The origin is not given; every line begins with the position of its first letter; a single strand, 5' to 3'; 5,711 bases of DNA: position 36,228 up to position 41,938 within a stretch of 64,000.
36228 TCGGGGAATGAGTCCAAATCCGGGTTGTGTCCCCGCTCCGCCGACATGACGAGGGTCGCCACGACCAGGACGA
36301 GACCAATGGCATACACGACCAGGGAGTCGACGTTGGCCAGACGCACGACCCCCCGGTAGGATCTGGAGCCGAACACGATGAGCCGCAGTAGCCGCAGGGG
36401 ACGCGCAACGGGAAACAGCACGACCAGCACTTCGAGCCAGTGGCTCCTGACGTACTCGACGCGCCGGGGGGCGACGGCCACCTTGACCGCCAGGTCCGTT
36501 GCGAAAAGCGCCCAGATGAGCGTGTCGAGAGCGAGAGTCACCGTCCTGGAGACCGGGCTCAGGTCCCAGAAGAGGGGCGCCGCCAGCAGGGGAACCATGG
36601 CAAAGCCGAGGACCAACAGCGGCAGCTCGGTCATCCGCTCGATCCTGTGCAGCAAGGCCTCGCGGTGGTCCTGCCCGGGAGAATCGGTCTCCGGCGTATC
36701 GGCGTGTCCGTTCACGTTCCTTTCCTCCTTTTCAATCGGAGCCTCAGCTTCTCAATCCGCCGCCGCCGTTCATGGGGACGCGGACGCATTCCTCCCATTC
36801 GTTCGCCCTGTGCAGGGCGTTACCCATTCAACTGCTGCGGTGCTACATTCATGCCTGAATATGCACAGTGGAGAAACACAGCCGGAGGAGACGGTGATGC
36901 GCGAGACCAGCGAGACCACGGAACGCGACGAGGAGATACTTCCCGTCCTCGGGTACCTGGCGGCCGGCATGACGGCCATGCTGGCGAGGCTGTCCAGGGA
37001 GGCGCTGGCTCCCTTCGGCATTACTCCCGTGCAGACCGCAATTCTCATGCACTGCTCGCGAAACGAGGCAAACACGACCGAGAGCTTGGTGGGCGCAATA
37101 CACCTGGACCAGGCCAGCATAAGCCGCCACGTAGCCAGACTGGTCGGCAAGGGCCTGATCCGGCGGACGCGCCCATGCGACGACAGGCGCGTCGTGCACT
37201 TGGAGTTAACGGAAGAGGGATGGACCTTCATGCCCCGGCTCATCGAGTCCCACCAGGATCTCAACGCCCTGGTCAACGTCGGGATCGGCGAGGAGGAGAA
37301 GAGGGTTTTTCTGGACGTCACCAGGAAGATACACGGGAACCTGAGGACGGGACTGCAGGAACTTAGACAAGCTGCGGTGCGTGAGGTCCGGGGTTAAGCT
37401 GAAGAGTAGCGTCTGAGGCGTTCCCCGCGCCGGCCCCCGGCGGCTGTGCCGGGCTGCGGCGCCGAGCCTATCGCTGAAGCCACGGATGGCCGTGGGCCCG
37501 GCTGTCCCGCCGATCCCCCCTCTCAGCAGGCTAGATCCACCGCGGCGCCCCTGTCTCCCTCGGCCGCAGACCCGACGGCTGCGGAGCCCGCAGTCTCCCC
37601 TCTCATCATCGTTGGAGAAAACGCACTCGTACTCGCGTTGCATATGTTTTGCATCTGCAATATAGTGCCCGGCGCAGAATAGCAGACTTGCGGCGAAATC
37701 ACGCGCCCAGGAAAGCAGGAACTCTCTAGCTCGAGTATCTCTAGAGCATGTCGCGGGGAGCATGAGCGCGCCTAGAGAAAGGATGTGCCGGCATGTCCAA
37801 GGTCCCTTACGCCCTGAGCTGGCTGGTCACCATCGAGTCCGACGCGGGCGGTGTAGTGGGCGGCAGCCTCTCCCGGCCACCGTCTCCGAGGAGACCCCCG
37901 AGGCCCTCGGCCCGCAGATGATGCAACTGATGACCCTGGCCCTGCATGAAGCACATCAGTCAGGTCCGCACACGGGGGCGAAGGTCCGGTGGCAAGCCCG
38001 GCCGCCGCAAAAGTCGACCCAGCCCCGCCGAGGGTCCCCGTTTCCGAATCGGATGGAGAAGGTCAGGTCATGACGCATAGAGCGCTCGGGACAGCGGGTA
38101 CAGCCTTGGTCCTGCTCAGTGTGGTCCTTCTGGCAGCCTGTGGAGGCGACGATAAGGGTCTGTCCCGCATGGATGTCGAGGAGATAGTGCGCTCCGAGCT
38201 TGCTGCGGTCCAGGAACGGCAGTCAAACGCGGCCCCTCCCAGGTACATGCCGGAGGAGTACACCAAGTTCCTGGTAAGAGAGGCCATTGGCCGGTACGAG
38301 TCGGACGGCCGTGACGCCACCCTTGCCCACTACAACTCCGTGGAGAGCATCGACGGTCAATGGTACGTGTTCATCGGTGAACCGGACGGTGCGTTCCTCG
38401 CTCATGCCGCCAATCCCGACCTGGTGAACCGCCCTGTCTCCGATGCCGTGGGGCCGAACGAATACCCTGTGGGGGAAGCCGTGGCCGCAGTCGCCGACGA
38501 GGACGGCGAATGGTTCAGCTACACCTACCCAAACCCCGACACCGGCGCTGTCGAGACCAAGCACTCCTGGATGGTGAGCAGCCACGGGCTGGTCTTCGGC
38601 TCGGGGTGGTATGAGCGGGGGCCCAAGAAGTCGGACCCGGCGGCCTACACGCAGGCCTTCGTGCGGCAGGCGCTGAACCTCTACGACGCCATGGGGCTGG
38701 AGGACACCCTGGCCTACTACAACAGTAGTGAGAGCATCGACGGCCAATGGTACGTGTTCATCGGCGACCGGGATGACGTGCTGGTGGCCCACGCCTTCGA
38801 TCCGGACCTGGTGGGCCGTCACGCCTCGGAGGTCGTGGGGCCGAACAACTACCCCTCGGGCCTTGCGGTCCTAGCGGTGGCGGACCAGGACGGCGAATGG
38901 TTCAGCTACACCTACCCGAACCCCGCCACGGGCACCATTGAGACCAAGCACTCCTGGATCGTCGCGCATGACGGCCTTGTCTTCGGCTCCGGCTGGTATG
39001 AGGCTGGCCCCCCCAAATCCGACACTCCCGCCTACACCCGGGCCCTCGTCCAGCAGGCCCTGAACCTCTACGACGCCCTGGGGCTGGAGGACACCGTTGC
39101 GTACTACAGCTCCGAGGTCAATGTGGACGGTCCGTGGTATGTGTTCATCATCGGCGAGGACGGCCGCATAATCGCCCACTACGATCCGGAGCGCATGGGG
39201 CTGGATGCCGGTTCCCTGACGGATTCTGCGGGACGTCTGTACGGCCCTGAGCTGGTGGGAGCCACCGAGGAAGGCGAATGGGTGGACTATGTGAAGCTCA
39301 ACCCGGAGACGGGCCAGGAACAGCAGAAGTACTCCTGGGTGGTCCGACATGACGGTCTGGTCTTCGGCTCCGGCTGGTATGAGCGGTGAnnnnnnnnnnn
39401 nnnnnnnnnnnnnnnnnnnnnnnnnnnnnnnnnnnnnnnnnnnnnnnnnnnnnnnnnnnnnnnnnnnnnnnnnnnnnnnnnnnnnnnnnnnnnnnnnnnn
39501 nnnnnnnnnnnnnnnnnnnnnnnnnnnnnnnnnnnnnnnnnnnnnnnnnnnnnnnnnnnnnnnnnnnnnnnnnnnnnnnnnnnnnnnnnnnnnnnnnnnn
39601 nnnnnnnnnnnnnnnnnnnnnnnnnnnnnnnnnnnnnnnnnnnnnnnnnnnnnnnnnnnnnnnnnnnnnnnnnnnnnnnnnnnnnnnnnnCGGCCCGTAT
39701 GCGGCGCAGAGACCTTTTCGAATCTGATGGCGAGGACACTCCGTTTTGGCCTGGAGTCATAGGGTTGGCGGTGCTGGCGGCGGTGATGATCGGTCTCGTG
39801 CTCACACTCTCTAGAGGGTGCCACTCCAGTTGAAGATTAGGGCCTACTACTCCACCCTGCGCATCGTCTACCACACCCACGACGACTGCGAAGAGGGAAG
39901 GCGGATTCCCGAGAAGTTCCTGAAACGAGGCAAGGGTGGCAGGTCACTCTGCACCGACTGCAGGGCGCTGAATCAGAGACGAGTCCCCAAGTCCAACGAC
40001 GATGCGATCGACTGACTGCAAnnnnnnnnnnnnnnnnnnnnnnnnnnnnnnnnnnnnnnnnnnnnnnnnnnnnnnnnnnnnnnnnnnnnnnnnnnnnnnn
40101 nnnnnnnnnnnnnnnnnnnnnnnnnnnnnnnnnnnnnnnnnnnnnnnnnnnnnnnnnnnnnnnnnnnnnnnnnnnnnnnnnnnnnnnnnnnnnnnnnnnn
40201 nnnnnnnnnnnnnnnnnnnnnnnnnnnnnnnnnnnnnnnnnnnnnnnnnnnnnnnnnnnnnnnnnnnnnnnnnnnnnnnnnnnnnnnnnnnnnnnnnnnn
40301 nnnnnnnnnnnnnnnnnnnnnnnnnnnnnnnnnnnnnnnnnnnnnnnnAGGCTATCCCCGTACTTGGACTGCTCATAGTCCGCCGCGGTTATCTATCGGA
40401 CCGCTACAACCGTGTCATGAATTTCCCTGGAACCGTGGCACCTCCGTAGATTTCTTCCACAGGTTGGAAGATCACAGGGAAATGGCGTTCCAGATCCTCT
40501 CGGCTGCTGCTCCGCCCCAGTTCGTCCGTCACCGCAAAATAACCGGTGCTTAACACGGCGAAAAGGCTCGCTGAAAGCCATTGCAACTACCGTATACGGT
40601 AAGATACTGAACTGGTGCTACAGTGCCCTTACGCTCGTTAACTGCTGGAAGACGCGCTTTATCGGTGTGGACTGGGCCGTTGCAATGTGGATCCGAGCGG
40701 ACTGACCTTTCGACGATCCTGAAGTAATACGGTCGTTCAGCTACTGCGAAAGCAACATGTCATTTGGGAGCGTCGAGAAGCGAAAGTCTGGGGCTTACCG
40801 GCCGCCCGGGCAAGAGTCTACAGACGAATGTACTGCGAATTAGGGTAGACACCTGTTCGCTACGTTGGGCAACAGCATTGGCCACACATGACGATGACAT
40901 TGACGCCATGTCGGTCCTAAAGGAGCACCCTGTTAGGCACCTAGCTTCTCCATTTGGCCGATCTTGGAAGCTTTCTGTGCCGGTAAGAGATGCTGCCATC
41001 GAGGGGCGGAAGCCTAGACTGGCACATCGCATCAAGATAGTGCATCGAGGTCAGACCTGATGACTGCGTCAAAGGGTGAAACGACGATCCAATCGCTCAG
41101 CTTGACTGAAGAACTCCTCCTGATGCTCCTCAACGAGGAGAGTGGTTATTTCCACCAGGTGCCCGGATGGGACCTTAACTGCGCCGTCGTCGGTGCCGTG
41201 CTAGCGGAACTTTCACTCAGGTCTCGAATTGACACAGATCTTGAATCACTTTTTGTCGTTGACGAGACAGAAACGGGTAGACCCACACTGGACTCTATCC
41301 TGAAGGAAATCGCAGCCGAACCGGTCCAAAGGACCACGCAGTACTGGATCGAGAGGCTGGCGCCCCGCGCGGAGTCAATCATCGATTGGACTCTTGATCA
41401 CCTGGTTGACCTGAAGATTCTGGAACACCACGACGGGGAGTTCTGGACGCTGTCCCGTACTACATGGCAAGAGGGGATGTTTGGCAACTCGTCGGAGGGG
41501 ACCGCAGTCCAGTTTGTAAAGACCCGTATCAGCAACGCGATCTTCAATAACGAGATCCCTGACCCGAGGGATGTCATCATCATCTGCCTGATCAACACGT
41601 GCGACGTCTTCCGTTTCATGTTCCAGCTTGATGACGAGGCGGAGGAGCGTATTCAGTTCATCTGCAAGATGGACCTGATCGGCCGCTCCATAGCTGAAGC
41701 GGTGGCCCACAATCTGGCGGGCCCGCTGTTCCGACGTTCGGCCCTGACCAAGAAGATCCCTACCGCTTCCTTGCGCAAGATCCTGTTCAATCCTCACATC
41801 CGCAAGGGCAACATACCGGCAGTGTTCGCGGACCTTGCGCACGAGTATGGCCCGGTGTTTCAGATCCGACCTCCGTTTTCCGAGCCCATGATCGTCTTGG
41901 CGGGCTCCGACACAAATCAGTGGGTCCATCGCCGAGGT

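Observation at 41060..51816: Candidate sterol/triterpenoid tailoring-and-export neighbourhood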

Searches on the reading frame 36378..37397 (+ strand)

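Call 10: search_protein_families(library=pfam, proteins=[window:36378-37397:+], max_evalue=0.001)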
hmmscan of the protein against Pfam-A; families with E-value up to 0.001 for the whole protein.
window:36378-37397:+ (339 aa): 4 families
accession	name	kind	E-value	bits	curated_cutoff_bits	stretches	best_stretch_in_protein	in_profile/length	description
PF01047.28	MarR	-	5.1e-12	45.9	24.6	1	215-273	1-59/59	MarR family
PF12802.13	MarR_2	-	1.3e-09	38.5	27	1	213-271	1-60/61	MarR family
PF22381.2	Staph_reg_Sar_Rot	-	4.8e-09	36.6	27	1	211-282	8-79/85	Transcriptional regulator SarA/Rot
PF13463.12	HTH_27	-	1.1e-06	29.2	22.2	1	216-281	2-68/68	Winged helix DNA-binding domain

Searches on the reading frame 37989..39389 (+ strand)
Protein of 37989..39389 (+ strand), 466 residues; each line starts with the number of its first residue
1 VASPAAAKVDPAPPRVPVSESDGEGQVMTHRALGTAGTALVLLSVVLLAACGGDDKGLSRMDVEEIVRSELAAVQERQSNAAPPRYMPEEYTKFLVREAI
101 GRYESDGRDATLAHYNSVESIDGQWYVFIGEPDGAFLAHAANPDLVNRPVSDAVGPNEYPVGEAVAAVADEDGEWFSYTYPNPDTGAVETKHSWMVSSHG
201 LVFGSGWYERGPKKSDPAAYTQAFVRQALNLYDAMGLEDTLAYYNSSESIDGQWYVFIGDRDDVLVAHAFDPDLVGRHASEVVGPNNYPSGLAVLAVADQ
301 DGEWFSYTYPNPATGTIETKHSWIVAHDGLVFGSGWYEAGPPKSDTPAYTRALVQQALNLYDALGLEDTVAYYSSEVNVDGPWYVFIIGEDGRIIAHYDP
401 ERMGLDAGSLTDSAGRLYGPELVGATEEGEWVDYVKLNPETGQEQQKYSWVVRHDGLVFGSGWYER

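Call 10: search_protein_families(library=pfam, proteins=[window:37989-39389:+], max_evalue=0.001)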
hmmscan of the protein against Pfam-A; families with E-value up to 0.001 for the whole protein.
window:37989-39389:+ (466 aa): 4 families
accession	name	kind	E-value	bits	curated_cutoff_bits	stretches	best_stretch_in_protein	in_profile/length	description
PF17200.10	sCache_2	-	2.5e-23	83.2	25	3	249-322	50-124/155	Single Cache domain 2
PF08269.17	dCache_2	-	4.6e-22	78.9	26.5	3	122-208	92-182/298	Cache domain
PF17203.10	sCache_3_2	-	3.8e-10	40.4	28.4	0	241-279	41-78/140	Single cache domain 3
PF03259.23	Robl_LC7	-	0.00051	20.2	23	0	378-401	11-34/91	Roadblock/LC7 domain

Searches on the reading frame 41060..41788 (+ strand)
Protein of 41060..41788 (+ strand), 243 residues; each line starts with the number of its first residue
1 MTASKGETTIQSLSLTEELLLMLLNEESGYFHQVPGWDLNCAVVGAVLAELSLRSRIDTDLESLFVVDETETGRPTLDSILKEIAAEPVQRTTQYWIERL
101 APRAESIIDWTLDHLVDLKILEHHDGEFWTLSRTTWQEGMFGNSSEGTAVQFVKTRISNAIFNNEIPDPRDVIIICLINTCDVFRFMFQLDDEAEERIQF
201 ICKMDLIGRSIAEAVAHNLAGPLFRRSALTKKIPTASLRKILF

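Call 66: search_solved_structures(query=window:41060-41788:+, max_evalue=1, show_alignments=2)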
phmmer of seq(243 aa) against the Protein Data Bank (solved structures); distinct sequences matched with E-value up to 1: 7.
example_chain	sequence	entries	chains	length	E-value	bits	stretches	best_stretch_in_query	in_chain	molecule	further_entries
3kn1_A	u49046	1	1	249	0.0019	20.8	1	4-102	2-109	Golgi phosphoprotein 3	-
9qpq_A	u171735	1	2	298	0.007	19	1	5-102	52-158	Golgi phosphoprotein 3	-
2zii_A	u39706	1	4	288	0.0071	19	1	9-102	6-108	Vacuolar protein sorting-associated protein 74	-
4tu3_A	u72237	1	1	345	0.0096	18.6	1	8-102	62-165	Vacuolar protein sorting-associated protein 74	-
2zih_A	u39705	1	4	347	0.0097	18.5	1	8-102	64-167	Vacuolar protein sorting-associated protein 74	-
8j07_n9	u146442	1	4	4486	0.89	12.1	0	92-151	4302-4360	Dynein axonemal heavy chain 9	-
3s3t_A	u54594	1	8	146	0.95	12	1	41-87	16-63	Nucleotide-binding protein, universal stress protein UspA family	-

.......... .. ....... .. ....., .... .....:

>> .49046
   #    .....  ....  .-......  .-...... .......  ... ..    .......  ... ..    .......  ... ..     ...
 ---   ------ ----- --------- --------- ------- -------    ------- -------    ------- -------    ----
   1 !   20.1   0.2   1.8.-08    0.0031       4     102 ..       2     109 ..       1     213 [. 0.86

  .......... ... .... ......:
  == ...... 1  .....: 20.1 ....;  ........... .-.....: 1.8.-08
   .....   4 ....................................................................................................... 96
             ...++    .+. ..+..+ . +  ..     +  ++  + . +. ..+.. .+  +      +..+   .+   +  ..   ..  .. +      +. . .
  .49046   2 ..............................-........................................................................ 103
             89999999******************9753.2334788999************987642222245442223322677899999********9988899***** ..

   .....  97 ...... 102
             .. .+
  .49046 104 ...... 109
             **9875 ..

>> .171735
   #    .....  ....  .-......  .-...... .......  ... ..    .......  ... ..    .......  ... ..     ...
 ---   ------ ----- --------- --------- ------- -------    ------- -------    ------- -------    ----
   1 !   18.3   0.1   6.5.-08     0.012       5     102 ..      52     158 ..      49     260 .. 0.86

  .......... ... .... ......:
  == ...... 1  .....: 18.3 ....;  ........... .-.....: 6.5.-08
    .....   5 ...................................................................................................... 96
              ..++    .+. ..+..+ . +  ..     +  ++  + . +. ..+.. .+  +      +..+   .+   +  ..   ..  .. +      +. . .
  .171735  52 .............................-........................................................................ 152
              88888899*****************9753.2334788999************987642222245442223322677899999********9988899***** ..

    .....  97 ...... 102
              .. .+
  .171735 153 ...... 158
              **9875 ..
